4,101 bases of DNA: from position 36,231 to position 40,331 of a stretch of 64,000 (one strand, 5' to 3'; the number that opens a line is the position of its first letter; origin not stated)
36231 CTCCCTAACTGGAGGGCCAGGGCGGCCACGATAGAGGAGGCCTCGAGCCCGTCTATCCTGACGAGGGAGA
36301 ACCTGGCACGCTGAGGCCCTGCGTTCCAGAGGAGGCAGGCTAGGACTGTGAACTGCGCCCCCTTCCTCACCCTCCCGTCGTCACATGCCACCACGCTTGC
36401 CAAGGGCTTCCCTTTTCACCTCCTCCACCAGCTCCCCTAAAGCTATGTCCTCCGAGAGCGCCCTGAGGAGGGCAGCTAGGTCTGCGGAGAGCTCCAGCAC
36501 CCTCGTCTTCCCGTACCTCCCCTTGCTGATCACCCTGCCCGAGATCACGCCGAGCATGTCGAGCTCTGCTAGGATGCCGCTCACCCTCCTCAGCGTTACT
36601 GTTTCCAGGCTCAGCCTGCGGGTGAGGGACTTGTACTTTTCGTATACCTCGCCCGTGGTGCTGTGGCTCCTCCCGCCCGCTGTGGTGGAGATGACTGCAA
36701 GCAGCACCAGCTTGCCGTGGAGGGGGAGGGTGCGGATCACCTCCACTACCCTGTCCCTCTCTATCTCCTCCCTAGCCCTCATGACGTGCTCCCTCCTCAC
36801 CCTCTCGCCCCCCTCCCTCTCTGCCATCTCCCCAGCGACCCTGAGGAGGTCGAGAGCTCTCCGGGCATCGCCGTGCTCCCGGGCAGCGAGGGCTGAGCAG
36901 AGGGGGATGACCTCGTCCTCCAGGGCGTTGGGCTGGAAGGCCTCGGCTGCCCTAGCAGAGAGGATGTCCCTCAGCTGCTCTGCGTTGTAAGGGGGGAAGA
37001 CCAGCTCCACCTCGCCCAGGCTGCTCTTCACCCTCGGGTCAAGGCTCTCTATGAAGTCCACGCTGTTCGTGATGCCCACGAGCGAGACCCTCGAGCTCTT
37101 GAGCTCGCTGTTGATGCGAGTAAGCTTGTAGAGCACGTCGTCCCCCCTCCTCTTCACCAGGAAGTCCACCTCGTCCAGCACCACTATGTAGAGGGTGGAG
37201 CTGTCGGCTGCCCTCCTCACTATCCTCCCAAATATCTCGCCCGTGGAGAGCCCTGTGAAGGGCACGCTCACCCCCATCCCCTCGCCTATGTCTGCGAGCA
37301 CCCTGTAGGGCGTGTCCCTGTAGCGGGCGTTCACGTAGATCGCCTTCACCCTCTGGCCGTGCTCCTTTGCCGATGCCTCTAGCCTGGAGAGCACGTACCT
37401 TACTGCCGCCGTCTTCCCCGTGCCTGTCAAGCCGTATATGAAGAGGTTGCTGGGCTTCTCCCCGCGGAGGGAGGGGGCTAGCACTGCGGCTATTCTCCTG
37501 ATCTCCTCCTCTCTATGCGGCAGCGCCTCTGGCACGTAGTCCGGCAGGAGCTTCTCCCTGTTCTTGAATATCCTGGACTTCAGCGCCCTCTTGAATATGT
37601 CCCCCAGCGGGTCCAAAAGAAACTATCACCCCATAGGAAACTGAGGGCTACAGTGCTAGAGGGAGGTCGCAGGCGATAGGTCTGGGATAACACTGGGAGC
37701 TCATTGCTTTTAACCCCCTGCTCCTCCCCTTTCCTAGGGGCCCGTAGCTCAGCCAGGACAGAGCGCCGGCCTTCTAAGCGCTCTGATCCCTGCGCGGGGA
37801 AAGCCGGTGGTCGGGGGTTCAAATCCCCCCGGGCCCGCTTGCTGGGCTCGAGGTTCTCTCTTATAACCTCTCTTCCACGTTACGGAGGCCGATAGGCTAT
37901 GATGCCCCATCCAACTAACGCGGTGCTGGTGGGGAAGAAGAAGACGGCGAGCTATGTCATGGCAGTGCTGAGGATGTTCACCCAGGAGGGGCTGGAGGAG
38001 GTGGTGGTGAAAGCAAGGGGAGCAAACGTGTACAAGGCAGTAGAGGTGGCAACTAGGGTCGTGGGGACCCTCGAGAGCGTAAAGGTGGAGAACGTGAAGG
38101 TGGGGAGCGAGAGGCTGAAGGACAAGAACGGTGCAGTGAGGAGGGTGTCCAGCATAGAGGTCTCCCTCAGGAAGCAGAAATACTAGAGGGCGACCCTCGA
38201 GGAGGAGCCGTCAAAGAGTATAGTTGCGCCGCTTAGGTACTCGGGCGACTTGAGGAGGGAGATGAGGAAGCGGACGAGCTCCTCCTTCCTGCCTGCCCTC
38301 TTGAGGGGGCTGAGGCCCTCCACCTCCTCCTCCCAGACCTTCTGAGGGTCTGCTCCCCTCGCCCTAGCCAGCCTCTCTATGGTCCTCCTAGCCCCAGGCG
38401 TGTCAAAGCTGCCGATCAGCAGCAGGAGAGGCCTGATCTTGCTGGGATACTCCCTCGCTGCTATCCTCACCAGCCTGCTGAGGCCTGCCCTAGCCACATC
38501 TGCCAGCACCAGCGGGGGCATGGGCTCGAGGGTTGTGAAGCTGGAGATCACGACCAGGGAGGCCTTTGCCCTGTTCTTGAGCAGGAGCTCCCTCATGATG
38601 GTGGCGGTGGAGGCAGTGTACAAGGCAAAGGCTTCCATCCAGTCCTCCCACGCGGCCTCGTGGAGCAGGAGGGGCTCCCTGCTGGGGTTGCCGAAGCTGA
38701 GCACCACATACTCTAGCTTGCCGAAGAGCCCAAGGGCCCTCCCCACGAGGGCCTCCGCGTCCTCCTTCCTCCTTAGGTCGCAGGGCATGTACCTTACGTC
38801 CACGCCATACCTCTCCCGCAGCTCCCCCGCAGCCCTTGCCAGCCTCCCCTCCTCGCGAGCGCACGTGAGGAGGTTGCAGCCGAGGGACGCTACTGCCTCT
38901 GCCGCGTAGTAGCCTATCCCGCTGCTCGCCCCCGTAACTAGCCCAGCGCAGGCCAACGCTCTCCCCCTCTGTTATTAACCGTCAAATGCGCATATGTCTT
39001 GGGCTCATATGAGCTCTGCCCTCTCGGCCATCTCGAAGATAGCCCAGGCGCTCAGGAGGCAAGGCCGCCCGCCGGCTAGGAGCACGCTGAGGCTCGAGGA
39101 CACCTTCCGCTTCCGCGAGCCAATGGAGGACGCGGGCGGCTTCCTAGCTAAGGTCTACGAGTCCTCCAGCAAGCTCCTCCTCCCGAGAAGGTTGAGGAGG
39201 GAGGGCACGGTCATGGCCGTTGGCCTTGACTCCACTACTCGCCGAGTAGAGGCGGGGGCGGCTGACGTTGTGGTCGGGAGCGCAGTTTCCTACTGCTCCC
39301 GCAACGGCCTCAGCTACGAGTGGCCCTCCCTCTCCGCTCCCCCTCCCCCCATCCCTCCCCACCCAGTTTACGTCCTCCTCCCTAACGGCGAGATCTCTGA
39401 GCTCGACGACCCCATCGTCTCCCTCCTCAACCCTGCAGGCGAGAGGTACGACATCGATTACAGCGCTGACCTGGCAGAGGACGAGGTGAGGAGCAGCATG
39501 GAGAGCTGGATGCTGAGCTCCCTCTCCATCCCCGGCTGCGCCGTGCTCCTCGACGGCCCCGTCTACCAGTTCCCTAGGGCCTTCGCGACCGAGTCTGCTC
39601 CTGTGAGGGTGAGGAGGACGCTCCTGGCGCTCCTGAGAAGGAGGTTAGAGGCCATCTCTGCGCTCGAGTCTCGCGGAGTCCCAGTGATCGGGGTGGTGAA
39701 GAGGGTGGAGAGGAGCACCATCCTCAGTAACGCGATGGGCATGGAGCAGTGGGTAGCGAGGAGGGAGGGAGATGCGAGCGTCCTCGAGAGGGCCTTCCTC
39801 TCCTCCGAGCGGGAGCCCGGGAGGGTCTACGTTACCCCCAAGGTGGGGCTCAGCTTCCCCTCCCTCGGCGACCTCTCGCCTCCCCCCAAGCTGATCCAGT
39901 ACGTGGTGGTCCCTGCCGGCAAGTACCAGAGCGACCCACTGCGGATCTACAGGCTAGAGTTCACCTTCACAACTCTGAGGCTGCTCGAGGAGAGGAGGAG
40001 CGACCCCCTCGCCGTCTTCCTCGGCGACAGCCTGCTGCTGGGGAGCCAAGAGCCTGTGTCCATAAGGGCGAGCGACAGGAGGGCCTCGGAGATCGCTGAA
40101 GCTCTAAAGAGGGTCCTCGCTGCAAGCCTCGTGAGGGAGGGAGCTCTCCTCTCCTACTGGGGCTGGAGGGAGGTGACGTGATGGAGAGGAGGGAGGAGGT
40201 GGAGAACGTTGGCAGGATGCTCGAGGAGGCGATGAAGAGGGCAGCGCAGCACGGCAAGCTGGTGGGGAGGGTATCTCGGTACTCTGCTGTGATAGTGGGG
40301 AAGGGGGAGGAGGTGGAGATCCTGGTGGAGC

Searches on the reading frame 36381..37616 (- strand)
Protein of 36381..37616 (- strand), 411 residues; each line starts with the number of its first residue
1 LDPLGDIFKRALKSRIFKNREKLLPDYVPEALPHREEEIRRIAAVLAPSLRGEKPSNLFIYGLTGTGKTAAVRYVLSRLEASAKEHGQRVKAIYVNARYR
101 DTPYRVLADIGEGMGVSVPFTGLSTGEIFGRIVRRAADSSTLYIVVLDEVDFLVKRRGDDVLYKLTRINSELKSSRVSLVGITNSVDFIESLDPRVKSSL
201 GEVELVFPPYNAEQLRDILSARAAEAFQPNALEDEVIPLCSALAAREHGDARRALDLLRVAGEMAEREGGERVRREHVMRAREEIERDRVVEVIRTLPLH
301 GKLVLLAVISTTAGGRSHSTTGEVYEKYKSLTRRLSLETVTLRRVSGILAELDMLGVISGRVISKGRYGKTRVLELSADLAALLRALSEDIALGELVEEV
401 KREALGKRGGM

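Call 68: search_protein_families(library=pfam, proteins=[window:36381-37616:-], max_evalue=0.00001)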
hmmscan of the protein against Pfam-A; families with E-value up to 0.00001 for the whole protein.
window:36381-37616:- (411 aa): 6 families
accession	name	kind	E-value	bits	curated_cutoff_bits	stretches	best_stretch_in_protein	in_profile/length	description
PF22703.2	Cdc6_lid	-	1.2e-27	96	27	1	216-283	1-68/68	Cdc6 AAA+ ATPase-type lid domain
PF09079.17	Cdc6_C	-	3.6e-27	94.6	25.1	1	292-383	1-93/96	CDC6, C terminal winged helix domain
PF13401.12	AAA_22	-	1.5e-11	45.1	27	1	55-182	5-123/130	AAA domain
PF13191.12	AAA_16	-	6.3e-11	43.5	32.6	1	32-108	2-70/167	AAA ATPase domain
PF22606.2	Cdc6-ORC-like_ATPase_lid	-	1.8e-07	31.4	27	1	210-268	1-59/60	Cdc6/ORC-like, ATPase lid domain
PF00004.35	AAA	-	4.4e-07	30.8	21.2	1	59-192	2-117/131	ATPase family associated with various cellular activities (AAA)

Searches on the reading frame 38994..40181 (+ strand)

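Call 68: search_protein_families(library=pfam, proteins=[window:38994-40181:+], max_evalue=0.00001)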
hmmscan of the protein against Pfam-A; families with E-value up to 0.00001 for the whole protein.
window:38994-40181:+ (395 aa): 1 family
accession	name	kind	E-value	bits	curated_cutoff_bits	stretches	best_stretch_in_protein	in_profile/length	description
PF09376.16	NurA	-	2.2e-10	40.9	21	1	77-279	5-176/254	NurA domain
